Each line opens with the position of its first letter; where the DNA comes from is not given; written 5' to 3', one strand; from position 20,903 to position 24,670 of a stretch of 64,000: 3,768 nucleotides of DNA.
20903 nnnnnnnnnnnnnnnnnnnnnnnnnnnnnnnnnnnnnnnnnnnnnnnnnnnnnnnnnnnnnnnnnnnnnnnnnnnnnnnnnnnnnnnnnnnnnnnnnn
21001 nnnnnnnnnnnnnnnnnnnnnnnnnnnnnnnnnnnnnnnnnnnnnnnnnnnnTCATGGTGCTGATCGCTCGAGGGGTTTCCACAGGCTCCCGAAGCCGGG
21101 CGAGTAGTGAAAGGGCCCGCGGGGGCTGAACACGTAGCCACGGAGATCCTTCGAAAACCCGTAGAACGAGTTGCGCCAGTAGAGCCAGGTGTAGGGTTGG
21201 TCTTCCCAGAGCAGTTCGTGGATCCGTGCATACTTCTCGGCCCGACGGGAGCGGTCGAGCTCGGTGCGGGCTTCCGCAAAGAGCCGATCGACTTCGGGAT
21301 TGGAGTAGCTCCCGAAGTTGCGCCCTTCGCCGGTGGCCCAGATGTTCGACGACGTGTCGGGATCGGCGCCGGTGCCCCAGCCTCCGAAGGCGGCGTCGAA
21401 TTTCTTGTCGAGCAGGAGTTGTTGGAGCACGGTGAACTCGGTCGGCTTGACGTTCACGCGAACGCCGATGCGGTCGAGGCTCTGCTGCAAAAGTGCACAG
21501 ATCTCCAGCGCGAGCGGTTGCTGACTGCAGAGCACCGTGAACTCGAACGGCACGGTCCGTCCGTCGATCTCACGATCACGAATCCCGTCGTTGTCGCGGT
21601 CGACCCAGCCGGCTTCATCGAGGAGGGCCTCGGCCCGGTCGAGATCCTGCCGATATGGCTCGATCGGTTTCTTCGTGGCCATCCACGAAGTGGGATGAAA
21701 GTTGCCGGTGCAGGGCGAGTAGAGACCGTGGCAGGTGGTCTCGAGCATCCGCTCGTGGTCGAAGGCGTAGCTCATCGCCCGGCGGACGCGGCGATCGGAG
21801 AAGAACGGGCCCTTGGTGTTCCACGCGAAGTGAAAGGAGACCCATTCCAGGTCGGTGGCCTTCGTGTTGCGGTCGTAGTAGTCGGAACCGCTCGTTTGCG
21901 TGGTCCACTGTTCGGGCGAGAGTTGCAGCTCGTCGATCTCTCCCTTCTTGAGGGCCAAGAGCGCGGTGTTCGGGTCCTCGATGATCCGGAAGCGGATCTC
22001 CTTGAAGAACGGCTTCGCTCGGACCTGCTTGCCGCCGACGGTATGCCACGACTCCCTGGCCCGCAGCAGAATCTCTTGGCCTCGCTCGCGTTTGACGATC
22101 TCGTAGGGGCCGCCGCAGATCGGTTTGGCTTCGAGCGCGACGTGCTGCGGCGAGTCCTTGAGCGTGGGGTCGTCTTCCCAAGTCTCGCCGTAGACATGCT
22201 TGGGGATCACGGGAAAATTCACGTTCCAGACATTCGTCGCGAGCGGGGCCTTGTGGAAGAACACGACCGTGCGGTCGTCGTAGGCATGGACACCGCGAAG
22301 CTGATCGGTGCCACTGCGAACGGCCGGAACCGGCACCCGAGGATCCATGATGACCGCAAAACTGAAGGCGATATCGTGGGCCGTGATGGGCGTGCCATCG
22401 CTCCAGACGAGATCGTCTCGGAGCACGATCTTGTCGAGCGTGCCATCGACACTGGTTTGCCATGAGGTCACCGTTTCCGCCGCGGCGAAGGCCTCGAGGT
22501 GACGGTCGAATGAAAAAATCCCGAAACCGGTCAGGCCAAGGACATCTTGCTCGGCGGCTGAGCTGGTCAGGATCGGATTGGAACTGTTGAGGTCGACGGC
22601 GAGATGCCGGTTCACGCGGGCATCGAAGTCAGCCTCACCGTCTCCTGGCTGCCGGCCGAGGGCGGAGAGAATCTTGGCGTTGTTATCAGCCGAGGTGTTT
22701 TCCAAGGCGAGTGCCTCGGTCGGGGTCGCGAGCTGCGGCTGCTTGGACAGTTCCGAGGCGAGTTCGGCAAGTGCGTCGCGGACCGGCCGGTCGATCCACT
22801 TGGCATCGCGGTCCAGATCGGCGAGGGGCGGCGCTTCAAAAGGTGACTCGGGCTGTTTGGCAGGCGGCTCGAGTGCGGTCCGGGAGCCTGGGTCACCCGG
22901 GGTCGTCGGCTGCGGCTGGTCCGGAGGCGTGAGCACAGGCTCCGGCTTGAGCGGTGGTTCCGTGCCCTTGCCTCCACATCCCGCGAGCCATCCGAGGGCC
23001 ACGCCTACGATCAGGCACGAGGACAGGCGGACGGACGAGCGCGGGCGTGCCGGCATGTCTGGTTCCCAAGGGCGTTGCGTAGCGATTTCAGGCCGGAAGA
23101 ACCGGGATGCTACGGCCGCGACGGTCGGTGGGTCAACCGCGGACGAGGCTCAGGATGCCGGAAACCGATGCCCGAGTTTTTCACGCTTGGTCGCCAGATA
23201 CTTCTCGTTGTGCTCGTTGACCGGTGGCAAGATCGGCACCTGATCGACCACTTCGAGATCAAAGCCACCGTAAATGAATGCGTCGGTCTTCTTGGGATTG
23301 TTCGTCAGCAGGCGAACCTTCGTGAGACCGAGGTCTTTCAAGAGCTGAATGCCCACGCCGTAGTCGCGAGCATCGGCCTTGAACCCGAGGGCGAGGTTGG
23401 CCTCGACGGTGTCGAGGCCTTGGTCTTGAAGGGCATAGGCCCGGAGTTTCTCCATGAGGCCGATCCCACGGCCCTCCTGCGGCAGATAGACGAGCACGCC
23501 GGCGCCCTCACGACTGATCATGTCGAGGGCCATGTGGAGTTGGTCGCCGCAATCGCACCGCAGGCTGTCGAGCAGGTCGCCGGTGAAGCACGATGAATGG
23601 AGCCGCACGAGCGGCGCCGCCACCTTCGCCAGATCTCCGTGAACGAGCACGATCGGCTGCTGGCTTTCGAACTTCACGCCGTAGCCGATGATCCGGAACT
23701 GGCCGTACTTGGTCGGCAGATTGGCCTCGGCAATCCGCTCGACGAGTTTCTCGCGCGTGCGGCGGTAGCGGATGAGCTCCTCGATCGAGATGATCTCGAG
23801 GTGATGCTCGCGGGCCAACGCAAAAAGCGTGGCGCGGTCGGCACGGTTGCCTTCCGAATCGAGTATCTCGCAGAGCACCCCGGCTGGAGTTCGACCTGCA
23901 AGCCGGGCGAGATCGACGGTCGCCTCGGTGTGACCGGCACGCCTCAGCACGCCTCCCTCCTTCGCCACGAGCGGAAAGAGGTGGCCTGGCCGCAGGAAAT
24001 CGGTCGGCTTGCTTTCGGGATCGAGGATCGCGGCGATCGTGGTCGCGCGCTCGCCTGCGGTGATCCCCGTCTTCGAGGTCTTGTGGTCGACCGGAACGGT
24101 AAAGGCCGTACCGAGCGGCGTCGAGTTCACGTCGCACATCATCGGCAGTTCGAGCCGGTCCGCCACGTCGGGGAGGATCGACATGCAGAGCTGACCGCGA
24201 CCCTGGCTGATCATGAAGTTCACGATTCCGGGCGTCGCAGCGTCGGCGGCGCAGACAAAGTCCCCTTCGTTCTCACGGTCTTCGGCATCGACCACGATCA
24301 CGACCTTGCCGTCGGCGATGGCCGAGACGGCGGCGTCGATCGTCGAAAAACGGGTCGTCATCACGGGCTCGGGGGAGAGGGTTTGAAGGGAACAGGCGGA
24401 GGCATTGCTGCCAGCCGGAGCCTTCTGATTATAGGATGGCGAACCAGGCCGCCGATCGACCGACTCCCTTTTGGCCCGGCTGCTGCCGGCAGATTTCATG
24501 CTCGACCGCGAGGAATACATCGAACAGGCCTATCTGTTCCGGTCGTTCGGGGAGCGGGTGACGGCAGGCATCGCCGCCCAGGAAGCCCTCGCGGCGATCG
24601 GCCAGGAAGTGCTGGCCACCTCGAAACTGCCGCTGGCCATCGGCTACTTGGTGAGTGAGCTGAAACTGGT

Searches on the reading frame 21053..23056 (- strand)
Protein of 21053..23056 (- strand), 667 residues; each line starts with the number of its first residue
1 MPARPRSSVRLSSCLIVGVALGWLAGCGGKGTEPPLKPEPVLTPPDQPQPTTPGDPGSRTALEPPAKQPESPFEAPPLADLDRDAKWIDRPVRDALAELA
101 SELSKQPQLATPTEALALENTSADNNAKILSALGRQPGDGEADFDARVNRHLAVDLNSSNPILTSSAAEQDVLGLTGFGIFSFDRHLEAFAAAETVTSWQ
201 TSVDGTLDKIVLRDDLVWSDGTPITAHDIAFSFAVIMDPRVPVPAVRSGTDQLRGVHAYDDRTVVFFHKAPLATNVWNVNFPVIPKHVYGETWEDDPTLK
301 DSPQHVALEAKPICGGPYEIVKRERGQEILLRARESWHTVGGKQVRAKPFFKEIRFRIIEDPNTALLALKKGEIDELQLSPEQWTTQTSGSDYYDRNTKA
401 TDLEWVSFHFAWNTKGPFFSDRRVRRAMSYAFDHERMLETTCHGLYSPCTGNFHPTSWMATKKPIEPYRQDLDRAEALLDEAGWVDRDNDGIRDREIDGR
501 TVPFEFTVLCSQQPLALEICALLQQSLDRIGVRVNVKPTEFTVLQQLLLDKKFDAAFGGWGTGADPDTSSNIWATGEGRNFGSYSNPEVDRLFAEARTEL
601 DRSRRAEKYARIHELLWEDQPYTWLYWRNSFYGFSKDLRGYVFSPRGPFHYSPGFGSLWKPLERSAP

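Call 33: search_protein_families(library=pfam, proteins=[window:21053-23056:-], max_evalue=0.001)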
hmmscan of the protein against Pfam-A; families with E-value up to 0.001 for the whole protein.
window:21053-23056:- (667 aa): 1 family
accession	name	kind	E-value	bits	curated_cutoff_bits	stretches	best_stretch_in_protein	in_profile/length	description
PF00496.27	SBP_bac_5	-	1.8e-71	241.7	32.4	1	196-577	7-364/368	Bacterial extracellular solute-binding proteins, family 5 Middle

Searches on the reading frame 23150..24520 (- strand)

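Call 33: search_protein_families(library=pfam, proteins=[window:23150-24520:-], max_evalue=0.001)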
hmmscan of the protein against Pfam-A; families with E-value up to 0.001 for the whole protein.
window:23150-24520:- (456 aa): 2 families
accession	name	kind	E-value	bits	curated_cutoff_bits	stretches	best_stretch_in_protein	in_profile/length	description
PF00926.24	DHBP_synthase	-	7.5e-76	254.3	26.4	1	63-252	2-191/191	3,4-dihydroxy-2-butanone 4-phosphate synthase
PF00925.25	GTP_cyclohydro2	-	4.4e-65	218.7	23.3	1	261-429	1-165/165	GTP cyclohydrolase II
